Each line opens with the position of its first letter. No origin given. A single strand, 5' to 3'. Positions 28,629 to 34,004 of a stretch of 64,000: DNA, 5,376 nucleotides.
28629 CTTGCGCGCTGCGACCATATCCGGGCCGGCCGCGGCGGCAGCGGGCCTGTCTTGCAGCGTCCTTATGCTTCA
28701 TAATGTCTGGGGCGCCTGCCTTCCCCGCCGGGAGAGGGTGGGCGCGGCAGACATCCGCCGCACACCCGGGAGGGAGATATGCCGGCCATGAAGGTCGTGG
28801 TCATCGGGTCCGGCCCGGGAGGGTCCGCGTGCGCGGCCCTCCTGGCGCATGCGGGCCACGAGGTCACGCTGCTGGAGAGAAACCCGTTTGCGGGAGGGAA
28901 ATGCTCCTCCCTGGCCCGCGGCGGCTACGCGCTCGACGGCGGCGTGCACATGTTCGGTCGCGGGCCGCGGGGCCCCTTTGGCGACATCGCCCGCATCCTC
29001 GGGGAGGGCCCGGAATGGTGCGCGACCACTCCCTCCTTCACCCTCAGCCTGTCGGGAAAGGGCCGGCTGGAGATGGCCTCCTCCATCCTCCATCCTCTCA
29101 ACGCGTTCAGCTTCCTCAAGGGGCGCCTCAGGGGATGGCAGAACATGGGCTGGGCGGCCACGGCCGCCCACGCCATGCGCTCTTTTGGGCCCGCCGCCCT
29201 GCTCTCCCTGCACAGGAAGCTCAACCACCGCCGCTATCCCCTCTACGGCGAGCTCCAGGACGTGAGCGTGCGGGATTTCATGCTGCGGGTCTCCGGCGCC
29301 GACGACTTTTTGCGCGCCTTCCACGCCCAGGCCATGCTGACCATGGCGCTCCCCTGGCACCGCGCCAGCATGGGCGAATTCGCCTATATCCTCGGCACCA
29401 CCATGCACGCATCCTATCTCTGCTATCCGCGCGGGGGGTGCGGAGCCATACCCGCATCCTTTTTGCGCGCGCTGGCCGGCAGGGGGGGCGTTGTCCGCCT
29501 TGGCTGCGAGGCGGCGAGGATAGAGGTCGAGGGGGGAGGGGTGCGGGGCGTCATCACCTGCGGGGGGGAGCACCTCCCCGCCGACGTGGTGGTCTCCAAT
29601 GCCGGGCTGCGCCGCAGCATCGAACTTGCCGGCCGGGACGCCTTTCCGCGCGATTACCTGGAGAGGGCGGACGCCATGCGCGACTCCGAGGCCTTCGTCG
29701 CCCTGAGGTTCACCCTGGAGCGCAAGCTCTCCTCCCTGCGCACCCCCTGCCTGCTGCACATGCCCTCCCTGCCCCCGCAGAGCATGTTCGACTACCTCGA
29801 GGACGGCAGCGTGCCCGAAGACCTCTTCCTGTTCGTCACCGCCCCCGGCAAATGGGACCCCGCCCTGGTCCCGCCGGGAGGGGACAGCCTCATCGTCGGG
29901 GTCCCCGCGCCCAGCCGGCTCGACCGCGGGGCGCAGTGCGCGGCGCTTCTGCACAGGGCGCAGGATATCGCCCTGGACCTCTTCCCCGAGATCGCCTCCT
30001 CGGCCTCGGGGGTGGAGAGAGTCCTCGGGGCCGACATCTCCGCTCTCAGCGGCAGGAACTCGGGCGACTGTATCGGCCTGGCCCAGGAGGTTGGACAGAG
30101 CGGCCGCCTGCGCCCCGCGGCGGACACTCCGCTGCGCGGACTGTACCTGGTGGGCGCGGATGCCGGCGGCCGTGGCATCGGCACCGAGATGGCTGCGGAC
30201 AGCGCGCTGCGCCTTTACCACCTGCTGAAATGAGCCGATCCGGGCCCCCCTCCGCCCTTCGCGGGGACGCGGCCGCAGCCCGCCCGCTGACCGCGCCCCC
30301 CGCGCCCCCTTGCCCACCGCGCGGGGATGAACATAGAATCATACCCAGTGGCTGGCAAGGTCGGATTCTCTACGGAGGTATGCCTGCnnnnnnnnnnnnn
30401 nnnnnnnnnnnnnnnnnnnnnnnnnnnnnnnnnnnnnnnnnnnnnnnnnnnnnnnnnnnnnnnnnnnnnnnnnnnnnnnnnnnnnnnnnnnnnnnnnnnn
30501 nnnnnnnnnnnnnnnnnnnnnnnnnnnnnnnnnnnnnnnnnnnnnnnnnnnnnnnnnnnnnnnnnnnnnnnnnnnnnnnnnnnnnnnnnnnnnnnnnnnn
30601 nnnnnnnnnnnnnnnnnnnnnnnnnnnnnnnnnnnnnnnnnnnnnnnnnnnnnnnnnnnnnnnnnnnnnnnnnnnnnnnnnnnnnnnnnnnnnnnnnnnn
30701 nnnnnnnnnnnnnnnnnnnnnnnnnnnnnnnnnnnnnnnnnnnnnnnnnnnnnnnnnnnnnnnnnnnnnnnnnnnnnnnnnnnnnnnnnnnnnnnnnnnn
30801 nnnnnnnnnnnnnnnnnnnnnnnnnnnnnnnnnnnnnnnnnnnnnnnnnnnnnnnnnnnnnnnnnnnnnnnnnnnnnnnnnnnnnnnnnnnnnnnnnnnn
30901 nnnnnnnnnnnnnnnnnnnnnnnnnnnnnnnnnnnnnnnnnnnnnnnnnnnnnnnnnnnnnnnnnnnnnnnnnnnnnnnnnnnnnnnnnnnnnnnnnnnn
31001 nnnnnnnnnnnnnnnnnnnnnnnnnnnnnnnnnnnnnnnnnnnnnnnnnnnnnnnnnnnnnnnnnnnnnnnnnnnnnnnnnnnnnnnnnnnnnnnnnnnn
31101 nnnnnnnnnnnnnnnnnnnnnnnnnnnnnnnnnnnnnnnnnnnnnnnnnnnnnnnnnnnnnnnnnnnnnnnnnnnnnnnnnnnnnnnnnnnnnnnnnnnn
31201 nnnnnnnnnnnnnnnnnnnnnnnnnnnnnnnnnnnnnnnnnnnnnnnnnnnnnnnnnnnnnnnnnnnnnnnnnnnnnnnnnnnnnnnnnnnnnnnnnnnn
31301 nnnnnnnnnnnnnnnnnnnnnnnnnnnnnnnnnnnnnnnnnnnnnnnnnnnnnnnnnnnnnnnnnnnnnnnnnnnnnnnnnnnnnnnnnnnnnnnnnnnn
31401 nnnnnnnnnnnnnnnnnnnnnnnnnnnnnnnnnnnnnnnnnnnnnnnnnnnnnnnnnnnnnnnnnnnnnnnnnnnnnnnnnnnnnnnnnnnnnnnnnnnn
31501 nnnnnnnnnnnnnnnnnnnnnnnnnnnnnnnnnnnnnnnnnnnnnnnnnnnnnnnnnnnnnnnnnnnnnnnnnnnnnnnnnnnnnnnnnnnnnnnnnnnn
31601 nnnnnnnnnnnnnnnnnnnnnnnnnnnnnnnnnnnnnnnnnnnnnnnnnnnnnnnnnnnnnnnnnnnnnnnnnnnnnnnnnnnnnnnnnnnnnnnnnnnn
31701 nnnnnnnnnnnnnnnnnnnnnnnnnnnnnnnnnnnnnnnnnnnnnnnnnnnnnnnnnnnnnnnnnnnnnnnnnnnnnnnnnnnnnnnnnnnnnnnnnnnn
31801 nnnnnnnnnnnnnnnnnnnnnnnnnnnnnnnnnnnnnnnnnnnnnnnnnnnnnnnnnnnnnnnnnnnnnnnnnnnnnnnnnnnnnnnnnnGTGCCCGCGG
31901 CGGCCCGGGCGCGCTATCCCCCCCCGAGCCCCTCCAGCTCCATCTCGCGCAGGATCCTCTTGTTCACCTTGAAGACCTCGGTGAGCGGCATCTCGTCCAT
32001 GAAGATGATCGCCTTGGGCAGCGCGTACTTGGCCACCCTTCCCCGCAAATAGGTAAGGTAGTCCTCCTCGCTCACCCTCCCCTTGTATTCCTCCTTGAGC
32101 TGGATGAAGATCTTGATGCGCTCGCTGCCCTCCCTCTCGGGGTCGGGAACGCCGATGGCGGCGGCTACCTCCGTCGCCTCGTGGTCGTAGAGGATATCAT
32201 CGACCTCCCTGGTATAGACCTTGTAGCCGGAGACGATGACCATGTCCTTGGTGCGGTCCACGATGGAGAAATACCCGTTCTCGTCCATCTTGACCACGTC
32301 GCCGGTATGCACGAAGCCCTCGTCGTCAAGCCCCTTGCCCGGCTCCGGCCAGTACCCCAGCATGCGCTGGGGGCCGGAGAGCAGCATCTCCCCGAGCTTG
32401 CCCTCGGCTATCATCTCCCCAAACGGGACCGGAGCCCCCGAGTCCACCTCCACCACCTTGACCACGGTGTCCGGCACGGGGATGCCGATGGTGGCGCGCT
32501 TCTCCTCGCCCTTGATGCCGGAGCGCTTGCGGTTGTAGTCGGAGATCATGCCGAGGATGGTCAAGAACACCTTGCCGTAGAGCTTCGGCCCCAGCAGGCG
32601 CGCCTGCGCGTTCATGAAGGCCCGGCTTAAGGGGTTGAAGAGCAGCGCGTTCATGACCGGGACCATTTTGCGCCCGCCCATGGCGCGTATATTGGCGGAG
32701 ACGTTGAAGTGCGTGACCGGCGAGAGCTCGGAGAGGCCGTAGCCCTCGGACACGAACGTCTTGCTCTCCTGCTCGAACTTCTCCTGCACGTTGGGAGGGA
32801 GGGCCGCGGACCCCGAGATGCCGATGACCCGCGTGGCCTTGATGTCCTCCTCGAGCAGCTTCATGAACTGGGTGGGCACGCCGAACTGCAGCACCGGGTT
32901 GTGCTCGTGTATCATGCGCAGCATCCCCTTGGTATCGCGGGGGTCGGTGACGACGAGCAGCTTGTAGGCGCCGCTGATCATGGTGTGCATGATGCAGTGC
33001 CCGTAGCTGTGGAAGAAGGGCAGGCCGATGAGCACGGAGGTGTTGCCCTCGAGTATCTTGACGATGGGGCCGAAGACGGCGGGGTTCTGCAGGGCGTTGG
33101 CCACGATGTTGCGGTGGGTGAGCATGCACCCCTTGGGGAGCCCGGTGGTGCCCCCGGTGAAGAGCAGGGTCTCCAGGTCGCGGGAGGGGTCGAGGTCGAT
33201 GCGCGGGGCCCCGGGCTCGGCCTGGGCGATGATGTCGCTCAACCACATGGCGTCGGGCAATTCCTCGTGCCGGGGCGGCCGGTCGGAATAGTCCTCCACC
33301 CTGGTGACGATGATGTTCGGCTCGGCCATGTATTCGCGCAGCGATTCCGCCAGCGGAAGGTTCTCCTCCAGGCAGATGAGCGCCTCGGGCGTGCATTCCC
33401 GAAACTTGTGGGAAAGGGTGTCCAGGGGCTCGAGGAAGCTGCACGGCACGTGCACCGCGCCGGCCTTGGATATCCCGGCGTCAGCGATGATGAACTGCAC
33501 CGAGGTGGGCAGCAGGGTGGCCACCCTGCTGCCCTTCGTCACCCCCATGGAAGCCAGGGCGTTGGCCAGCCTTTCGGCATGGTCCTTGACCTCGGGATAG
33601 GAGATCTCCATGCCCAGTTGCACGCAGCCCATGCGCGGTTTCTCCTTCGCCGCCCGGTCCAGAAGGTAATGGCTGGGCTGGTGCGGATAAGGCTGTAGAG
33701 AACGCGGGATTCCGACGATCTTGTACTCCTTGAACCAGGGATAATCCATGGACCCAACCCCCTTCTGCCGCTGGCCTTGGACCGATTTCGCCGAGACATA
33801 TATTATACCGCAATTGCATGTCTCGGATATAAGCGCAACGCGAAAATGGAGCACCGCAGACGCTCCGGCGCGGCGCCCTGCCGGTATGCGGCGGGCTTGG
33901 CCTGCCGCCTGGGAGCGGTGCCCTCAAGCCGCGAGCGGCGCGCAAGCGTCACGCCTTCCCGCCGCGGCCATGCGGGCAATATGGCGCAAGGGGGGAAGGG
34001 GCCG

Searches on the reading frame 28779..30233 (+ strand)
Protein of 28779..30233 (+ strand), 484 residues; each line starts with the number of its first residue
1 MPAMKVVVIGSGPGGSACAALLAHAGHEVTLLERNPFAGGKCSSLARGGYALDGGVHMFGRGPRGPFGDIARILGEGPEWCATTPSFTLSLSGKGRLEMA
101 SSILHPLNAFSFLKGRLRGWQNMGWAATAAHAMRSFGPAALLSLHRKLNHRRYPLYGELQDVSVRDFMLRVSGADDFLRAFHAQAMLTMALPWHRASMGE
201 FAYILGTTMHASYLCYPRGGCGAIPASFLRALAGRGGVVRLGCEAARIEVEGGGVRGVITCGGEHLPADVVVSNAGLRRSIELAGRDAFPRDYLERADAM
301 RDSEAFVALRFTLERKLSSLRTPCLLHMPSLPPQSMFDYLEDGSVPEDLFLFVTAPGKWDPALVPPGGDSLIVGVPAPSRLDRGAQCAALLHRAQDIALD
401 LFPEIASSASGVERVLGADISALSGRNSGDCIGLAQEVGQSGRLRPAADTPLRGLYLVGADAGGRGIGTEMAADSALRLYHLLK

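Call 12: search_protein_families(library=pfam, proteins=[window:28779-30233:+], max_evalue=0.001)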
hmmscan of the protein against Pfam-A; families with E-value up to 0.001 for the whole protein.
window:28779-30233:+ (484 aa): 10 families
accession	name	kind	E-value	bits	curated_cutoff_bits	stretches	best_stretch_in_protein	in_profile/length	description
PF01593.30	Amino_oxidase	-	1.5e-17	64.5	19.8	1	17-478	5-437/443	Flavin containing amine oxidoreductase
PF13450.12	NAD_binding_8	-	1.2e-12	48.3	21.9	1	8-62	1-54/68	NAD(P)-binding Rossmann-like domain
PF01266.30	DAO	-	4e-10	40.2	27.9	1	5-280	1-207/353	FAD dependent oxidoreductase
PF07992.20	Pyr_redox_2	-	3.4e-09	37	26.1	1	4-42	1-40/291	Pyridine nucleotide-disulphide oxidoreductase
PF12831.13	FAD_oxidored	-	8.6e-07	29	27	1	6-45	2-41/416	FAD dependent oxidoreductase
PF00890.30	FAD_binding_2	-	1.2e-05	25.2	20.4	1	6-52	2-47/414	FAD binding domain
PF00070.33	Pyr_redox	-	7.6e-05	23.6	22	1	5-36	1-32/82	Pyridine nucleotide-disulphide oxidoreductase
PF01494.25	FAD_binding_3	-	0.00015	21.6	22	1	4-35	2-33/349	FAD binding domain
PF03486.20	HI0933_like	-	0.00017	21.6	50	1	5-44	2-41/244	HI0933-like protein Rossmann domain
PF00996.24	GDI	-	0.00067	18.7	23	0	212-274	221-283/436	GDP dissociation inhibitor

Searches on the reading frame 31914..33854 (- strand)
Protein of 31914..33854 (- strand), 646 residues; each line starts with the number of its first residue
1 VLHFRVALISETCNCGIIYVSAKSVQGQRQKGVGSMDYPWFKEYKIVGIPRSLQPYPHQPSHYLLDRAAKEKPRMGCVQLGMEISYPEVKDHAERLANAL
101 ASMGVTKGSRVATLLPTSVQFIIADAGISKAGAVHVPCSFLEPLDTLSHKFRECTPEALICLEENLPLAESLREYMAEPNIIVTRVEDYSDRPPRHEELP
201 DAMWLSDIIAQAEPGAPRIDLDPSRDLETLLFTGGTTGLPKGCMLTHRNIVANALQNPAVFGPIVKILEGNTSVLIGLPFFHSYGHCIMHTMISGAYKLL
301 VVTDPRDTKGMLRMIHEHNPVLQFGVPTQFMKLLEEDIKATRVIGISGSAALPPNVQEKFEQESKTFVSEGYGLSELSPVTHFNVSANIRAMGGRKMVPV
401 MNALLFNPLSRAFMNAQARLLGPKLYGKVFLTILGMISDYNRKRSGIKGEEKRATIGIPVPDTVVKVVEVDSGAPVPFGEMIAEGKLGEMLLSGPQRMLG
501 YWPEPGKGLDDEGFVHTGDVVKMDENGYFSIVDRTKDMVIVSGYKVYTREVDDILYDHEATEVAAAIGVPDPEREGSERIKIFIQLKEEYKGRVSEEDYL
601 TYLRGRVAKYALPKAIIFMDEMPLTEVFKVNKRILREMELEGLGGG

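Call 12: search_protein_families(library=pfam, proteins=[window:31914-33854:-], max_evalue=0.001)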
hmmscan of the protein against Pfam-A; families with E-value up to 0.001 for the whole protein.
window:31914-33854:- (646 aa): 2 families
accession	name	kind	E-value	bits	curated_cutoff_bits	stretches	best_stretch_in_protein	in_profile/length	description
PF00501.34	AMP-binding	-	3e-67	227.5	29.9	2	66-385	2-332/384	AMP-binding enzyme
PF13193.12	AMP-binding_C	-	5.4e-11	43.7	24.5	1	550-629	1-76/76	AMP-binding enzyme C-terminal domain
